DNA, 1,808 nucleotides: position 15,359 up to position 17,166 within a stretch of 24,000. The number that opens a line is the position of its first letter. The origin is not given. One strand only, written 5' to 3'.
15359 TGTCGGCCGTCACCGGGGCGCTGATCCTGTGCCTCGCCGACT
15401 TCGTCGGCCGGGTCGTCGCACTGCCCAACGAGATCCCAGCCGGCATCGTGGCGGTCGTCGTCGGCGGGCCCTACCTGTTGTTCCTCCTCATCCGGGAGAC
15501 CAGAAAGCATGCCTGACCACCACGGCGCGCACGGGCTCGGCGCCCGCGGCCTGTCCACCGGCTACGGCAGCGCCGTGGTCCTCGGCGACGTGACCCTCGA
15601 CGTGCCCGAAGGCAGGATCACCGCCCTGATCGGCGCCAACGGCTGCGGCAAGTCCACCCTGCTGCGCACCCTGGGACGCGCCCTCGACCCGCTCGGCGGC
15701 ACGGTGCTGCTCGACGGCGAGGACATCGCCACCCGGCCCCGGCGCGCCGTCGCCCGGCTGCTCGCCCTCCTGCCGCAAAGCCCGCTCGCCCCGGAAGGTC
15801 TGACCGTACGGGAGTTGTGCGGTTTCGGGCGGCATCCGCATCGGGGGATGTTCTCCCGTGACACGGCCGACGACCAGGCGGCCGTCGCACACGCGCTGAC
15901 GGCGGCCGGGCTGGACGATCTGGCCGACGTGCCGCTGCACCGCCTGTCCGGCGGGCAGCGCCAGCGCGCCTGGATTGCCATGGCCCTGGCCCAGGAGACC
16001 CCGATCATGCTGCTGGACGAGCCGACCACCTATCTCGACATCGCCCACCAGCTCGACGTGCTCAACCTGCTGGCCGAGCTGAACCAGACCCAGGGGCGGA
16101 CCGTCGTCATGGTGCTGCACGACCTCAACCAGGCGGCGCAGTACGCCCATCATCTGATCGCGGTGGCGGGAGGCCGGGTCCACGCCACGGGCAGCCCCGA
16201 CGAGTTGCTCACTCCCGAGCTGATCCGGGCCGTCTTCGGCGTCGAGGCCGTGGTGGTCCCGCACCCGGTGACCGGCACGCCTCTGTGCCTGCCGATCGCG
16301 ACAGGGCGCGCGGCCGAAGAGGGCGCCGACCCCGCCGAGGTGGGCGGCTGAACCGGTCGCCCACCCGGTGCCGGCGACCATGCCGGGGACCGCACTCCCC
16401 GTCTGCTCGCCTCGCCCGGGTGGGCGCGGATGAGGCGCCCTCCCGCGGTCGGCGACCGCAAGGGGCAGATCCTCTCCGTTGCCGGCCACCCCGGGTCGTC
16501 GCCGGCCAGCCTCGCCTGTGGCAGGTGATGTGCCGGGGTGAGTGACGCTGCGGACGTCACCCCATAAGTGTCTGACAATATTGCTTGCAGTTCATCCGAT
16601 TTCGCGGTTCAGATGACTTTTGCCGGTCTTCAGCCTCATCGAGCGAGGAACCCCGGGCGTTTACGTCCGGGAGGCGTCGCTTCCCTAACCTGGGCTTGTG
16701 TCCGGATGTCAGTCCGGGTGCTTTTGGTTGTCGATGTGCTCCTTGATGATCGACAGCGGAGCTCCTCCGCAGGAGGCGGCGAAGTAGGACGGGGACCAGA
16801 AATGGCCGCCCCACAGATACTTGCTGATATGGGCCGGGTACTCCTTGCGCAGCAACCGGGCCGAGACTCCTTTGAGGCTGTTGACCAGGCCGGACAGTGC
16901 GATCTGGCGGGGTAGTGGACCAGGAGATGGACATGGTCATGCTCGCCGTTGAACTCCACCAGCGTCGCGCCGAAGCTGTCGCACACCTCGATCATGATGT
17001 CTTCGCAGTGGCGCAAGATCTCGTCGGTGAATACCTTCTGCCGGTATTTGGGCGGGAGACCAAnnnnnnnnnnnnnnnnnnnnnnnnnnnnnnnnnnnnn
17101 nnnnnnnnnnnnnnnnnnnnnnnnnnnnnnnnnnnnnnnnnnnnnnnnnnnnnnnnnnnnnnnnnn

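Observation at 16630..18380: IS200/IS605 element with an apparently intact TnpB RNA-guided nuclease beside a dead TnpA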

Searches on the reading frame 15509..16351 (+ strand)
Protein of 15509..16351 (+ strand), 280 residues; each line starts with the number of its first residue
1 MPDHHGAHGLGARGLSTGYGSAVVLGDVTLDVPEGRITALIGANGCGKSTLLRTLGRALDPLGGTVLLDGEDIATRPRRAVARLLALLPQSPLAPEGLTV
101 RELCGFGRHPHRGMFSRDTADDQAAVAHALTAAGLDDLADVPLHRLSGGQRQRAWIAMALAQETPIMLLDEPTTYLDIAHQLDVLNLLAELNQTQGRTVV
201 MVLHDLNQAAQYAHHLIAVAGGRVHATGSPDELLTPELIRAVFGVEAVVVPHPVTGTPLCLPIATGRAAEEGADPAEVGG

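Call 10: find_encoding_contigs(protein=window:15509-16351:+, flank=6000, max_places=8)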
Protein window:15509-16351:+ (280 aa): 1 contig read that carries it; 1 place shown.
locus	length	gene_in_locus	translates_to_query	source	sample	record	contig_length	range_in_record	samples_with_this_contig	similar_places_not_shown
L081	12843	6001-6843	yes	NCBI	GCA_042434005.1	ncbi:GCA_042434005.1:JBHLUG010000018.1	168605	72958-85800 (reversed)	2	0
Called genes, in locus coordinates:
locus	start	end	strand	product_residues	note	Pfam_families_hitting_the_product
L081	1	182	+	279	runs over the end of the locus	PF00528:BPD_transp_1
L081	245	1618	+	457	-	PF00232:Glyco_hydro_1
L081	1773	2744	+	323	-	PF00248:Aldo_ket_red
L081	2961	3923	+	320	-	PF01497:Peripla_BP_2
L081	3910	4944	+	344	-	PF01032:FecCD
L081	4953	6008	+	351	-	PF01032:FecCD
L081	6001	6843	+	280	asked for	PF00005:ABC_tran, PF02463:SMC_N (faint), PF13304:AAA_21 (weak)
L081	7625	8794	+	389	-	PF01385:OrfB_IS605 (weak), PF07282:Cas12f1-like_TNB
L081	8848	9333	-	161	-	PF13302:Acetyltransf_3 (weak), PF00583:Acetyltransf_1, PF24553:Rv0428c_C (weak), PF13673:Acetyltransf_10, PF13508:Acetyltransf_7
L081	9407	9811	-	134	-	-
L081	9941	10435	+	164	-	PF00293:NUDIX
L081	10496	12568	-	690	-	PF05787:PhoX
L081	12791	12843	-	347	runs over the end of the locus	PF00248:Aldo_ket_red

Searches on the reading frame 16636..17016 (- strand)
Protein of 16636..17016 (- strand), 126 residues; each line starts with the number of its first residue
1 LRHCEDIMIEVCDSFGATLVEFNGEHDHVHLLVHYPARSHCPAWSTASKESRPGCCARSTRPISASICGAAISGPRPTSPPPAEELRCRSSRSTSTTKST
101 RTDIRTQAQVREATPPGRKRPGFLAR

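Call 4: search_protein_families(library=pfam, proteins=[window:16636-17016:-], max_evalue=0.1)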
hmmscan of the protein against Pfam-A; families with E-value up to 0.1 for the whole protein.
window:16636-17016:- (126 aa): 1 family
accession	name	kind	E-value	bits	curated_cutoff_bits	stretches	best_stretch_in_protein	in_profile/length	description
PF01797.21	Y1_Tnp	-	2.8e-07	31.1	23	1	3-38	27-62/121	Transposase IS200 like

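Call 6: search_protein_families(library=ncbifam, proteins=[window:16636-17016:-], max_evalue=0.01)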
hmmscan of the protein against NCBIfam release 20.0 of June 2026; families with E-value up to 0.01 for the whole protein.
window:16636-17016:- (126 aa): 1 family
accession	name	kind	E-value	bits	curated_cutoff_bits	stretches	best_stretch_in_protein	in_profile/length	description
NF033573.1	transpos_IS200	equivalog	1.4e-06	28.6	55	1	3-37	33-67/126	IS200/IS605 family transposase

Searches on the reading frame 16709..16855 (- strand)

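Call 4: search_protein_families(library=pfam, proteins=[window:16709-16855:-], max_evalue=0.1)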
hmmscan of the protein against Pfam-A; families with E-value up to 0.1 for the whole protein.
window:16709-16855:- (48 aa): 1 family
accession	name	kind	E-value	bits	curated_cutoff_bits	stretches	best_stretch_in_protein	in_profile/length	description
PF01797.21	Y1_Tnp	-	8.7e-11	42.5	23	1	1-44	79-121/121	Transposase IS200 like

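Call 6: search_protein_families(library=ncbifam, proteins=[window:16709-16855:-], max_evalue=0.01)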
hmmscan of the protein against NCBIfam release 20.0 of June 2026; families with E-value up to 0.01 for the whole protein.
window:16709-16855:- (48 aa): 1 family
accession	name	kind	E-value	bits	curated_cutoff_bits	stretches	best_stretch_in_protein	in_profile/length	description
NF033573.1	transpos_IS200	equivalog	1.3e-08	35.1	55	1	2-43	86-126/126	IS200/IS605 family transposase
